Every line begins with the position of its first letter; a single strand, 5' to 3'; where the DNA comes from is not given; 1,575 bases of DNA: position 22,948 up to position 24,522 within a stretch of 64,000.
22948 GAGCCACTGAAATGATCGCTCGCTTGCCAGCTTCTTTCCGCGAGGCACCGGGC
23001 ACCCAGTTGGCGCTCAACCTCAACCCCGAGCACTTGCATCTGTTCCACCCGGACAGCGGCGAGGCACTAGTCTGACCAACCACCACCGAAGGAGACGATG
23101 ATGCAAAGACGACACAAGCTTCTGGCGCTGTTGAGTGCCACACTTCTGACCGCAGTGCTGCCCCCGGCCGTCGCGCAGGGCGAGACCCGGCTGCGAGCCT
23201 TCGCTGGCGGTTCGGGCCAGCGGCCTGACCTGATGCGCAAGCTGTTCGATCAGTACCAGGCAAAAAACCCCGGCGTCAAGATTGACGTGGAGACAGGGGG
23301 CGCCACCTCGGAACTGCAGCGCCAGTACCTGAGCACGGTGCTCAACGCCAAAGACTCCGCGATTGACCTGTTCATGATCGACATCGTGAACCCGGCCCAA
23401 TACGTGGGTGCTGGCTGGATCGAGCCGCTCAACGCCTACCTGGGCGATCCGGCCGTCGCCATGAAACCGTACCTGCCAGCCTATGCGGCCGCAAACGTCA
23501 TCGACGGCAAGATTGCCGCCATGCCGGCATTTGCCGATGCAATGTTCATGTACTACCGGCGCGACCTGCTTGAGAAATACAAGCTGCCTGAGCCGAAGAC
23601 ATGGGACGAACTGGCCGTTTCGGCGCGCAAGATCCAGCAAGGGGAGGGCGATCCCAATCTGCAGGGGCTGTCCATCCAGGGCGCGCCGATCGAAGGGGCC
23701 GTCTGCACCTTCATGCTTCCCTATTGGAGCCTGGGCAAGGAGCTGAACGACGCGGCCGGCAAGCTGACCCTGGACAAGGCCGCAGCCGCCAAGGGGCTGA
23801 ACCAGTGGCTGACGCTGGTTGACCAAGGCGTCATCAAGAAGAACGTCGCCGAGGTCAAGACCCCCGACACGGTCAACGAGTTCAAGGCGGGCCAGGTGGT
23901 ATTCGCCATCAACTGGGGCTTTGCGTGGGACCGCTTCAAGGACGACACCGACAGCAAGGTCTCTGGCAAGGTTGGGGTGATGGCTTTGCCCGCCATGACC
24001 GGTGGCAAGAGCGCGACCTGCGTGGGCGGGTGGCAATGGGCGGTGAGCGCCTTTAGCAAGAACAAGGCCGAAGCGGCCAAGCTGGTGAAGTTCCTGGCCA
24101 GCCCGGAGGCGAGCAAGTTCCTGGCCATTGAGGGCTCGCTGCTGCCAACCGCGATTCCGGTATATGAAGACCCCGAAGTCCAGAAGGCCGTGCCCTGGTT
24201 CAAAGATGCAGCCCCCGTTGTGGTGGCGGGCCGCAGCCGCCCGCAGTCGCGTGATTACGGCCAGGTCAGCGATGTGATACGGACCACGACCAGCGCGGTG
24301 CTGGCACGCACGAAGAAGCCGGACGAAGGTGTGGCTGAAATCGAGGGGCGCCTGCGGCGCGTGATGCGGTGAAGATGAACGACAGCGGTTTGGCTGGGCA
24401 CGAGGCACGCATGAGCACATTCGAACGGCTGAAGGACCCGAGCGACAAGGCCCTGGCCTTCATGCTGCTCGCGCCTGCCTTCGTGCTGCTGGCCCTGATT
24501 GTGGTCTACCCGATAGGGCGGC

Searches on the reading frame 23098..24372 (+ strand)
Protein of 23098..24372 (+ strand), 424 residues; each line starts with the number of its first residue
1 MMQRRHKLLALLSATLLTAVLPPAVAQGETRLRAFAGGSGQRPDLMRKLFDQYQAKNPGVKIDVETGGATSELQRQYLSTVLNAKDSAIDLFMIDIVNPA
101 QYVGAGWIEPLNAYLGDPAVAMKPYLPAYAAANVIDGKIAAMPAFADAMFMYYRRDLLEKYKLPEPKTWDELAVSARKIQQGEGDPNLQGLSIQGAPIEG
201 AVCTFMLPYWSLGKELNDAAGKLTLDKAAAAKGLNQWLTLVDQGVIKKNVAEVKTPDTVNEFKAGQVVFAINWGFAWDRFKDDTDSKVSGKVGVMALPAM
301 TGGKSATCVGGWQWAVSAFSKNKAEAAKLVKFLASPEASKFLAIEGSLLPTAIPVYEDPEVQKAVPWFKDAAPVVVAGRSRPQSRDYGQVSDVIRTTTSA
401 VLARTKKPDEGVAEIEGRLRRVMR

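Call 54: search_protein_families(library=ncbifam, proteins=[window:23098-24372:+], max_evalue=1e-10)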
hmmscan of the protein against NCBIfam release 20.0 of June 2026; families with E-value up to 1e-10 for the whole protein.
window:23098-24372:+ (424 aa): 1 family
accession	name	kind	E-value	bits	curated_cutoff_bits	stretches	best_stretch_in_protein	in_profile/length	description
NF007011.0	PRK09474.1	equivalog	5.4e-11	41.9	291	0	9-330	10-306/396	maltose/maltodextrin ABC transporter substrate-binding protein MalE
